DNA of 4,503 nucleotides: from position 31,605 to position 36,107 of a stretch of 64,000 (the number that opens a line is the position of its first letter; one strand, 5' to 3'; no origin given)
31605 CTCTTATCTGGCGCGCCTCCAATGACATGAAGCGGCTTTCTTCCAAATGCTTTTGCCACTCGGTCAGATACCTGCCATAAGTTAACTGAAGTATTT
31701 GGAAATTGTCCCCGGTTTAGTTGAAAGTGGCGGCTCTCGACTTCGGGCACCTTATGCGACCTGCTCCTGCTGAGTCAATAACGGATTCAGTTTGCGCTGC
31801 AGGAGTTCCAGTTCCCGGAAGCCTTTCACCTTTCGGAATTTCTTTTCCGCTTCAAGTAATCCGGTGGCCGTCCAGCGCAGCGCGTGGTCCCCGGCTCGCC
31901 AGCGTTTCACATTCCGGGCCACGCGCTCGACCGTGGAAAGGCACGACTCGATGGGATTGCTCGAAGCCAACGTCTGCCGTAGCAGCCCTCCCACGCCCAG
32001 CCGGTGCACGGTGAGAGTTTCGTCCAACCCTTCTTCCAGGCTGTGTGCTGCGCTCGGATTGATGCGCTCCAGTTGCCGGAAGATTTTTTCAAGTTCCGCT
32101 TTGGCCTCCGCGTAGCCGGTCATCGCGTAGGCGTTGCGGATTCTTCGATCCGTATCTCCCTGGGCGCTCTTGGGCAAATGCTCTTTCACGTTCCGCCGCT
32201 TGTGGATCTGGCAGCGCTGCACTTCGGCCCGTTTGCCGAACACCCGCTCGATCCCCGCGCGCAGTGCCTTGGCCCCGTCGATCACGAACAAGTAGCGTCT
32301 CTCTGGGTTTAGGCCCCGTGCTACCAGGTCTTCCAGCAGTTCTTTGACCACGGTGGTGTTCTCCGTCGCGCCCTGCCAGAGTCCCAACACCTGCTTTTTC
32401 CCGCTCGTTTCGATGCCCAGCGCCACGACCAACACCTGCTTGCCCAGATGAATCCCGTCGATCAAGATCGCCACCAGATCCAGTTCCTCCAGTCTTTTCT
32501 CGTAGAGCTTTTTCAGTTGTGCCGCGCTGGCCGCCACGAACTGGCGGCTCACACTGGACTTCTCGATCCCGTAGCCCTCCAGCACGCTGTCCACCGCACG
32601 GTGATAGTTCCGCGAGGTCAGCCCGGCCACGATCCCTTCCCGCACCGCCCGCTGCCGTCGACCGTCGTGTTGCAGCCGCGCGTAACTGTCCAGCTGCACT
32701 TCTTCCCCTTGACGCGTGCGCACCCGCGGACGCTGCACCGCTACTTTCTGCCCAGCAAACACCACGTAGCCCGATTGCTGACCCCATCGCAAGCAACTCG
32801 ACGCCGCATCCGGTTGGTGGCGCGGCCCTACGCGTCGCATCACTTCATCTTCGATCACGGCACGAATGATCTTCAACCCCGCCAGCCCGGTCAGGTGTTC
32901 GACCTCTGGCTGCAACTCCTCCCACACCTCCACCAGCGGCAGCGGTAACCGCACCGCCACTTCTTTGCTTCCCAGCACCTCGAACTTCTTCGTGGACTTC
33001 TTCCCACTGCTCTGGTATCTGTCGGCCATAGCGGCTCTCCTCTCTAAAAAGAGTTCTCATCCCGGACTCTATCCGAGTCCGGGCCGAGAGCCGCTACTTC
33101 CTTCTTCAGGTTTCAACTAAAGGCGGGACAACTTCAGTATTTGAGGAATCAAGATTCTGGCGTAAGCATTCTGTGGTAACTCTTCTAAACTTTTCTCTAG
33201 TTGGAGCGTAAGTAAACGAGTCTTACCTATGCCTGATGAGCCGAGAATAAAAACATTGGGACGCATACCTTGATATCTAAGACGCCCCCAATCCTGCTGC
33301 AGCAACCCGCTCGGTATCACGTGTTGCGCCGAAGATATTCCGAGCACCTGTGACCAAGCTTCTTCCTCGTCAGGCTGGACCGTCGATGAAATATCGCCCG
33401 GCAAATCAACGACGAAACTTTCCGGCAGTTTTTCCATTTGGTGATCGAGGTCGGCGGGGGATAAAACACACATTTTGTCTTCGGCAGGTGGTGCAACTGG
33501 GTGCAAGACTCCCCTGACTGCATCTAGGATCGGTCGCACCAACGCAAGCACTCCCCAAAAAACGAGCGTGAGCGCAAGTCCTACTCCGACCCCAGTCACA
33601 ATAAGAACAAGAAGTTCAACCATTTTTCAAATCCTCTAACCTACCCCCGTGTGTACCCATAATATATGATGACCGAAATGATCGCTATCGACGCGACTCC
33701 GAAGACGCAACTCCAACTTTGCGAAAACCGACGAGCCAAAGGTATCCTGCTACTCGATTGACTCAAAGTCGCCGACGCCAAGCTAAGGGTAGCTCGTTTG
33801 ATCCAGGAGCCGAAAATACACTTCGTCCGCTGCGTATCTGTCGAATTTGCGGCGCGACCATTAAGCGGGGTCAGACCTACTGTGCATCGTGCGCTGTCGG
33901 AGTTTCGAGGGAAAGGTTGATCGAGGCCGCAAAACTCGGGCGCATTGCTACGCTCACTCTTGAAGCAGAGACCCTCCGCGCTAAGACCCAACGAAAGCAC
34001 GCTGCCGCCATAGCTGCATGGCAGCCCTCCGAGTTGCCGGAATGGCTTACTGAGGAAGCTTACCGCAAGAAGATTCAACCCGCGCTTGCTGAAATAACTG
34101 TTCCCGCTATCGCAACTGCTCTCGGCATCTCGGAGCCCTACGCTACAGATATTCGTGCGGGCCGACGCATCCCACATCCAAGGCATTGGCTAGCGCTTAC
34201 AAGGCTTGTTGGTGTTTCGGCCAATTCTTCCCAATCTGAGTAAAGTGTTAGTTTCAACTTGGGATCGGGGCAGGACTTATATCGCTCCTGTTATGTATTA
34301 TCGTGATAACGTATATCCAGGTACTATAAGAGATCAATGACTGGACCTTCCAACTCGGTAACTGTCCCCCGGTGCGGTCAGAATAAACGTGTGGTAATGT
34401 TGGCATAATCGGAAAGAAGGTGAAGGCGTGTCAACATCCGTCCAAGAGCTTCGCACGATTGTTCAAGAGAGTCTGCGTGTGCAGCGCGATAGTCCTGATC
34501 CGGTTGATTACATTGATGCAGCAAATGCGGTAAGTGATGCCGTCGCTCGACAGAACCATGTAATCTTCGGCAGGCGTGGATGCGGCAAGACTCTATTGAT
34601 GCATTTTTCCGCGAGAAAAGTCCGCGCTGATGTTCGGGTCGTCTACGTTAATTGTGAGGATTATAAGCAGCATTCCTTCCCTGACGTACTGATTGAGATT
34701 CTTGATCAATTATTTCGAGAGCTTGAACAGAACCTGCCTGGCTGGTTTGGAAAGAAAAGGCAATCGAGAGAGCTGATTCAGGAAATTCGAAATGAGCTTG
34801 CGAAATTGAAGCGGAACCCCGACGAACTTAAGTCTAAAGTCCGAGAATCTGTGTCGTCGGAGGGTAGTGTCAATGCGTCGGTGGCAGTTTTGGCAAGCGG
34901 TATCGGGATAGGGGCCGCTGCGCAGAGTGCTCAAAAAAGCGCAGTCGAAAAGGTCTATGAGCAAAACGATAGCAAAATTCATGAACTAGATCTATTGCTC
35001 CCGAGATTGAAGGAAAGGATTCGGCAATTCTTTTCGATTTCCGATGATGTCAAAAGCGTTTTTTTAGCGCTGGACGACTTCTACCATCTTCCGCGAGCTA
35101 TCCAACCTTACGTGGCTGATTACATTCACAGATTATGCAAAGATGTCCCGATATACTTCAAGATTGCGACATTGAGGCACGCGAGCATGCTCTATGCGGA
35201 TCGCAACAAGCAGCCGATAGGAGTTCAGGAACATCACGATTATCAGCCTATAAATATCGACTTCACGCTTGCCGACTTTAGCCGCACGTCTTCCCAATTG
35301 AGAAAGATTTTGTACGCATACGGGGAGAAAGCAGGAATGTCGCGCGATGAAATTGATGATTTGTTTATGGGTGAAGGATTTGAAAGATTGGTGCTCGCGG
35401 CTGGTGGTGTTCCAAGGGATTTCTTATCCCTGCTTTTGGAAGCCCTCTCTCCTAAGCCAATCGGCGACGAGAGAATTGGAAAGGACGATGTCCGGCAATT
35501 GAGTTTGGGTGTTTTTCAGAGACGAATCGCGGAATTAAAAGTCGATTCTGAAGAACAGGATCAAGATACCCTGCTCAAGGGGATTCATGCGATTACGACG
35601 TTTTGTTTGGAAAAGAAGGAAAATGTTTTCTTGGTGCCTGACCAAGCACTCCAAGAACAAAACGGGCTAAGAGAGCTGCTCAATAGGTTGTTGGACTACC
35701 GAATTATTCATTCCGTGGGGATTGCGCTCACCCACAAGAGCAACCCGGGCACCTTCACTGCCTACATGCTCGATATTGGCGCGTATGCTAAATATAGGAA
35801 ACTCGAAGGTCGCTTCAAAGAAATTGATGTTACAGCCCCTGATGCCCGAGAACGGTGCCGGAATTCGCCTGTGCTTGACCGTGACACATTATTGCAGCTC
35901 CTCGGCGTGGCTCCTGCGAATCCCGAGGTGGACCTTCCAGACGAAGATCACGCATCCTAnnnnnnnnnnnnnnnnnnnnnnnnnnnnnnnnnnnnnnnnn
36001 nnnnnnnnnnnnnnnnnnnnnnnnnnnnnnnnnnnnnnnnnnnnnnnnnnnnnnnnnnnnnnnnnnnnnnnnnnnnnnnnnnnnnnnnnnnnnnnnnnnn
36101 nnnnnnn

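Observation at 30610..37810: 7.2-kb lower-GC insertion with perfect 38-bp terminal inverted repeats and a 14-bp flanking direct repeat, but no cognate transposase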

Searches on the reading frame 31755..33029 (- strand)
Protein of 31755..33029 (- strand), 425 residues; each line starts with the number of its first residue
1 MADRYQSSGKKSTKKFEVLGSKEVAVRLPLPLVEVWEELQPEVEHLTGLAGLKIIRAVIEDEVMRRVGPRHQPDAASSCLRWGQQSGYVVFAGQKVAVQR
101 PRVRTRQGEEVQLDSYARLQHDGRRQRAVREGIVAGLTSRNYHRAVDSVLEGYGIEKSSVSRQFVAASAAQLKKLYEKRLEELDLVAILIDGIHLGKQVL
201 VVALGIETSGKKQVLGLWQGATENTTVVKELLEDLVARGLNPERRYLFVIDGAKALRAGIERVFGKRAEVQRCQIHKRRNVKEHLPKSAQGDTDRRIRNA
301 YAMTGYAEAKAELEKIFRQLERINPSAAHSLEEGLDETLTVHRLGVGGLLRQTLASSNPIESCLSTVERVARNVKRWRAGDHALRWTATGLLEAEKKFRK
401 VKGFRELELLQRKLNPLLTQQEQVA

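Call 6: search_protein_families(library=pfam, proteins=[window:31755-33029:-], max_evalue=0.01)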
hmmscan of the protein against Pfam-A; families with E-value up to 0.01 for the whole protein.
window:31755-33029:- (425 aa): 1 family
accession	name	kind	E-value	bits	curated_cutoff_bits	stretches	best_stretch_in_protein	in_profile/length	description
PF00872.24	Transposase_mut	-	2e-30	106.4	21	1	56-385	35-363/379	Transposase, Mutator family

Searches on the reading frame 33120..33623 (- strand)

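Call 6: search_protein_families(library=pfam, proteins=[window:33120-33623:-], max_evalue=0.01)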
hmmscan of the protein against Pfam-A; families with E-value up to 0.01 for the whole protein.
window:33120-33623:- (168 aa): 1 family
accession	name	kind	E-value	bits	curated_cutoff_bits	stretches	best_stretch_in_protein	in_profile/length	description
PF13191.12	AAA_16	-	0.0019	19.2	32.6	1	117-148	21-50/167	AAA ATPase domain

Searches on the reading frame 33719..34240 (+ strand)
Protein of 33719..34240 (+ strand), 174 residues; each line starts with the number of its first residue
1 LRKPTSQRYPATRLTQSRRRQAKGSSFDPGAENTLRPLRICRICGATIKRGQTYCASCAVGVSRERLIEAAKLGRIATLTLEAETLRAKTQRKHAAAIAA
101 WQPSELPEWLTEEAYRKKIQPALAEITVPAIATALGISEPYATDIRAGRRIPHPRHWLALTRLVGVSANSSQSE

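Call 44: search_protein_families(library=pfam, proteins=[window:33719-34240:+], max_evalue=0.01)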
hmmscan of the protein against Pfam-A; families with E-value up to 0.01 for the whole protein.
window:33719-34240:+ (174 aa): 2 families
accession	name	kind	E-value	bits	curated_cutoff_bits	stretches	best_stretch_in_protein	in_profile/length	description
PF24463.1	DUF7577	-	0.0016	18.5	28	1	40-59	4-23/27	Domain of unknown function (DUF7577)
PF13560.12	HTH_31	-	0.0024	18.6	27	0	125-168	14-58/64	Helix-turn-helix domain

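Call 57: search_protein_families(library=padloc, proteins=[window:33719-34240:+], max_evalue=0.01)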
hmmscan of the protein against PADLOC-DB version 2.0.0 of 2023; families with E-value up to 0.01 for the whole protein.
window:33719-34240:+ (174 aa): 0 families

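Call 69: search_protein_families(library=ncbifam, proteins=[window:33719-34240:+], max_evalue=0.01)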
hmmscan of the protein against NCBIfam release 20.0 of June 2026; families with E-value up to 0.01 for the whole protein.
window:33719-34240:+ (174 aa): 0 families

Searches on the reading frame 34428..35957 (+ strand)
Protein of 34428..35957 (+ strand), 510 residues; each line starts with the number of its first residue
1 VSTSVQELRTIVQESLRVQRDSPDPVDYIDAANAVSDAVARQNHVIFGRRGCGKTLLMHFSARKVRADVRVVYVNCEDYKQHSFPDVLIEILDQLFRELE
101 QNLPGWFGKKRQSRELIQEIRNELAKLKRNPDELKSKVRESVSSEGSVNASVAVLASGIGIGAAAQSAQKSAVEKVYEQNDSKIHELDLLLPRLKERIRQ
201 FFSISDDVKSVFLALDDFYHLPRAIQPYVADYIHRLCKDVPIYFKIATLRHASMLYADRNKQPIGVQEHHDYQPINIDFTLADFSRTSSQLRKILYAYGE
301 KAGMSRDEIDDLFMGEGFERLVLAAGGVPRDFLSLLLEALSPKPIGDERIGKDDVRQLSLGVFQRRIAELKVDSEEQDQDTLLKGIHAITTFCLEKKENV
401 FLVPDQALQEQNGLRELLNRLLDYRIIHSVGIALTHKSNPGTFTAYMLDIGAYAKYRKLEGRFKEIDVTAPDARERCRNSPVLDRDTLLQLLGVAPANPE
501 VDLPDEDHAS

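Call 6: search_protein_families(library=pfam, proteins=[window:34428-35957:+], max_evalue=0.01)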
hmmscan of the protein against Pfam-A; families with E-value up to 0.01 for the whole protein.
window:34428-35957:+ (510 aa): 8 families
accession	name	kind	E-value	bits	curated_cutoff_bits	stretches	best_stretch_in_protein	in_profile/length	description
PF24389.1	ORC-CDC6-like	-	9.7e-12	44.8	27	1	38-291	29-294/571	ORC-CDC6-like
PF13401.12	AAA_22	-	3.1e-07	31.2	27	1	42-129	6-84/130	AAA domain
PF13173.12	AAA_14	-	1.3e-05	25.6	27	1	43-98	4-56/129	AAA domain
PF01637.24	ATPase_2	-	2.7e-05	24.5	33.2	1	43-129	22-107/225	ATPase domain predominantly from Archaea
PF13191.12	AAA_16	-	4.5e-05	24.4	32.6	1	42-162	25-104/167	AAA ATPase domain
PF24883.2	NPHP3_N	-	7.8e-05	23.4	24.8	1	45-116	26-100/164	Nephrocystin 3, N-terminal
PF00308.24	Bac_DnaA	-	0.0079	16.8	23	0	31-82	22-78/162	Bacterial DnaA ATPAse domain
PF00004.35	AAA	-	0.0092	16.9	21.2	0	46-100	3-54/131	ATPase family associated with various cellular activities (AAA)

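Call 16: find_encoding_contigs(protein=window:34428-35957:+, flank=10000, max_places=10)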
Protein window:34428-35957:+ (510 aa): 1 contig read that carries it; 1 place shown.
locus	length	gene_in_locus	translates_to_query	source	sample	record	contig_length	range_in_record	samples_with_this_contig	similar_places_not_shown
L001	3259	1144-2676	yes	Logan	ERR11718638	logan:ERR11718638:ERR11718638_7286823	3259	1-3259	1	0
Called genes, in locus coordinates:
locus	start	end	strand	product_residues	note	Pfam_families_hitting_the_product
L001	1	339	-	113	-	?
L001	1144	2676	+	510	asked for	PF13401:AAA_22 (weak), PF24389:ORC-CDC6-like (weak)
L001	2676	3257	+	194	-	?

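Call 56: search_protein_families(library=pfam, proteins=[window:34428-35957:+], max_evalue=0.001)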
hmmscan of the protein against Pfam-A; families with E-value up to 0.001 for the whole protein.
window:34428-35957:+ (510 aa): 6 families
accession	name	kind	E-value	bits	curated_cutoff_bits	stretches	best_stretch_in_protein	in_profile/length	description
PF24389.1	ORC-CDC6-like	-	9.7e-12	44.8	27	1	38-291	29-294/571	ORC-CDC6-like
PF13401.12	AAA_22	-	3.1e-07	31.2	27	1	42-129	6-84/130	AAA domain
PF13173.12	AAA_14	-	1.3e-05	25.6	27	1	43-98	4-56/129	AAA domain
PF01637.24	ATPase_2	-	2.7e-05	24.5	33.2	1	43-129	22-107/225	ATPase domain predominantly from Archaea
PF13191.12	AAA_16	-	4.5e-05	24.4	32.6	1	42-162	25-104/167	AAA ATPase domain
PF24883.2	NPHP3_N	-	7.8e-05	23.4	24.8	0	45-116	26-100/164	Nephrocystin 3, N-terminal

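Call 57: search_protein_families(library=padloc, proteins=[window:34428-35957:+], max_evalue=0.01)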
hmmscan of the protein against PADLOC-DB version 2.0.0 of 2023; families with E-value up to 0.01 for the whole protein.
window:34428-35957:+ (510 aa): 3 families
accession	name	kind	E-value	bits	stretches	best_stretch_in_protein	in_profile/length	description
PDLC04140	mad8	-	0.00035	18.2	1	42-224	28-206/314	mads_8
PDLC04787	PDC-S01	-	0.0032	14.4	1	44-88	30-76/412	-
PDLC00006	DruC1|DruC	-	0.0058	13.1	1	89-212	191-313/626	Unknown function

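Call 61: find_homologous_proteins(query=window:34428-35957:+, max_evalue=1e-10)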
Query window:34428-35957:+ (510 aa): 1163 proteins with E <= 1e-10 among 8000 candidates; the best 120 are listed.
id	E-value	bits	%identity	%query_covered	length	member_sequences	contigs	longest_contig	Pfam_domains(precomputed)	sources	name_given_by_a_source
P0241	0.0e+0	1045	92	100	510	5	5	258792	PF13173.13,PF13401.13,PF24389.2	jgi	jgi:hypothetical protein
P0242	0.0e+0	1018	89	100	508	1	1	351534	PF13173.13,PF24389.2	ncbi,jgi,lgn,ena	jgi:hypothetical protein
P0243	1.8e-292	988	86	100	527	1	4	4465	PF13173.13,PF13401.13,PF01637.25,PF24389.2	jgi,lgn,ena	-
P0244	3.1e-264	895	77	99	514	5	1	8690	PF13173.13,PF13401.13,PF01637.25,PF13191.13,PF24389.2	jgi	jgi:AAA domain-containing protein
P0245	1.6e-262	890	77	98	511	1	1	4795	PF13173.13,PF13401.13,PF24389.2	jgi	jgi:hypothetical protein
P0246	3.6e-259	879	76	99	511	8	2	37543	PF13173.13,PF13401.13,PF24389.2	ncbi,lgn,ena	-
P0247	3.7e-257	872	76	99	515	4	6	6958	PF13173.13,PF13401.13,PF13191.13,PF24389.2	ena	-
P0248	1.7e-255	866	75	99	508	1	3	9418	PF13173.13,PF13401.13,PF13191.13,PF24389.2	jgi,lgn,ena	-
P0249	2.6e-255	866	76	99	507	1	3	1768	PF13401.13,PF24389.2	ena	-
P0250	2.9e-255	866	76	99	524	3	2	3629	PF13401.13,PF24389.2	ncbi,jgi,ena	-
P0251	1.0e-254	864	75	99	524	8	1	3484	PF13401.13,PF24389.2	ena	-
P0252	3.0e-253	859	74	99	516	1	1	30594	PF13401.13,PF13191.13,PF24389.2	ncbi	-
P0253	3.9e-253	859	76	99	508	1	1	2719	PF13173.13,PF13401.13,PF01637.25,PF13191.13,PF24389.2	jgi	jgi:hypothetical protein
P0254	1.1e-252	857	75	99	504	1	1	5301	PF13173.13,PF13401.13,PF24389.2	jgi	jgi:hypothetical protein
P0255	1.4e-252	857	75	99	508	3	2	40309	PF13401.13,PF24389.2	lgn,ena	-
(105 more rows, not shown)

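Call 62: find_encoding_contigs(protein=P0241, flank=10000, max_places=4)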
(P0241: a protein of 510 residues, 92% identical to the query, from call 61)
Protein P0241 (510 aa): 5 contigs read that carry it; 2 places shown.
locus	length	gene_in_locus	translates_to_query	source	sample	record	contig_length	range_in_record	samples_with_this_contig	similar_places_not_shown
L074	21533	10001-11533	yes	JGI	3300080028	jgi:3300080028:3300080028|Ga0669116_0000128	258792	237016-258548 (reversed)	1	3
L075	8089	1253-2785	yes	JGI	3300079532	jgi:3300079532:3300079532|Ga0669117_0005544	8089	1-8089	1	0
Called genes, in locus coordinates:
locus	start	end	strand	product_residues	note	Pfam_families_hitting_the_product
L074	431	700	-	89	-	-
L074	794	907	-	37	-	-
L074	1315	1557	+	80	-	PF13560:HTH_31, PF01381:HTH_3 (faint)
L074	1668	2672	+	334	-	PF00072:Response_reg, PF14417:MEDS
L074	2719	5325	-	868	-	-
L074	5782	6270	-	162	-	-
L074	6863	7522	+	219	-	-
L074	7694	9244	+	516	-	PF01867:Cas_Cas1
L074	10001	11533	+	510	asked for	PF13401:AAA_22 (faint), PF24389:ORC-CDC6-like (faint), PF13173:AAA_14 (faint)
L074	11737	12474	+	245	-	PF08551:DUF1751, PF01694:Rhomboid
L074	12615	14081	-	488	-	PF00224:PK, PF03328:HpcH_HpaI (weak), PF02887:PK_C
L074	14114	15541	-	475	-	PF04389:Peptidase_M28, PF01546:Peptidase_M20, PF07687:M20_dimer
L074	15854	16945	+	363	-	PF00092:VWA (weak)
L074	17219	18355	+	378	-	PF00561:Abhydrolase_1 (weak)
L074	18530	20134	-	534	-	PF20091:Abhydrolase_10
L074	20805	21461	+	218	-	-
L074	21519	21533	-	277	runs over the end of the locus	-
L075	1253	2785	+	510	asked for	PF13401:AAA_22 (faint), PF24389:ORC-CDC6-like (faint), PF13173:AAA_14 (faint)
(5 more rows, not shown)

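Call 63: find_encoding_contigs(protein=P0242, flank=10000, max_places=3)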
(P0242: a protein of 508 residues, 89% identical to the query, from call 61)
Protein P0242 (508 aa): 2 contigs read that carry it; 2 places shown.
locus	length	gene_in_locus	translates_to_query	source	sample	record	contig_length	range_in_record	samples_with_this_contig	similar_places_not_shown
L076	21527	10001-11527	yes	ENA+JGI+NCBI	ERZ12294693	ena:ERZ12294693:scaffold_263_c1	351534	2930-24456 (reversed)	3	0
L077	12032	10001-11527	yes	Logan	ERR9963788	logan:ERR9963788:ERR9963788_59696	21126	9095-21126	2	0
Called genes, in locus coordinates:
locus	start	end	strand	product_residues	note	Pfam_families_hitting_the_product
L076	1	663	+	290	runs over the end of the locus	-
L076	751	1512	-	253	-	PF00230:MIP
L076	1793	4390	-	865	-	PF08448:PAS_4, PF13426:PAS_9, PF13426:PAS_9, PF00989:PAS, PF08447:PAS_3, PF08448:PAS_4, PF13426:PAS_9, PF00512:HisKA, +4 more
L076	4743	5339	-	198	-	PF01161:PBP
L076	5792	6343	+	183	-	PF01322:Cytochrom_C_2 (weak)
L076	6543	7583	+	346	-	PF21783:YNCE (faint), PF23414:Beta-prop_EML_2 (faint), PF25174:Beta-prop_THOC3, PF02239:Cytochrom_D1 (weak), PF10282:Lactonase (faint)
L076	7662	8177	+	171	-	-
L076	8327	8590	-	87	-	-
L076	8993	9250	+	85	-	PF03693:ParD_antitoxin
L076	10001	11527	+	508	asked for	PF24389:ORC-CDC6-like (weak), PF13173:AAA_14 (weak)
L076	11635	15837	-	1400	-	PF04997:RNA_pol_Rpb1_1, PF00623:RNA_pol_Rpb1_2, PF04983:RNA_pol_Rpb1_3, PF05000:RNA_pol_Rpb1_4, PF04998:RNA_pol_Rpb1_5, PF01333:Apocytochr_F_C (faint), PF25917:BSH_RND (faint), PF25984:BSH_YknX (faint)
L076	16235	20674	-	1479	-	PF04563:RNA_pol_Rpb2_1, PF04561:RNA_pol_Rpb2_2, PF04565:RNA_pol_Rpb2_3, PF10385:RNA_pol_Rpb2_45, PF00562:RNA_pol_Rpb2_6, PF04560:RNA_pol_Rpb2_7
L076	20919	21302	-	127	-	PF16320:Ribosomal_L12_N, PF00542:Ribosomal_L12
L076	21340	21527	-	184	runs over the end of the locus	PF00466:Ribosomal_L10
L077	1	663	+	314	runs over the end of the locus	-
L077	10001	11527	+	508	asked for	PF24389:ORC-CDC6-like (weak), PF13173:AAA_14 (weak)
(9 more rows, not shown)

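Call 69: search_protein_families(library=ncbifam, proteins=[window:34428-35957:+], max_evalue=0.01)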
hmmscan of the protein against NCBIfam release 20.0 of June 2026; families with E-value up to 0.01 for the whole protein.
window:34428-35957:+ (510 aa): 5 families
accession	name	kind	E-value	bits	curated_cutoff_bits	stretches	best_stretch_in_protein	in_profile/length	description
NF047389.1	ATPase_Sll1717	subfamily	2.9e-12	46.5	75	1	32-219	20-195/454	P-loop ATPase, Sll1717 family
NF053860.1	DS41_1_antiphage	equivalog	0.00016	20.8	370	1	34-125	32-126/448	anti-phage protein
TIGR02928.1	TIGR02928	subfamily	0.00036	19.5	181.3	1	42-105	41-110/366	orc1/cdc6 family replication initiation protein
TIGR03420.1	DnaA_homol_Hda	equivalog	0.0019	17.8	194.8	1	29-87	26-84/226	DnaA regulatory inactivator Hda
NF001625.0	PRK00411.1-3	equivalog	0.0089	14.8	501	0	42-106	60-129/415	ORC1-type DNA replication protein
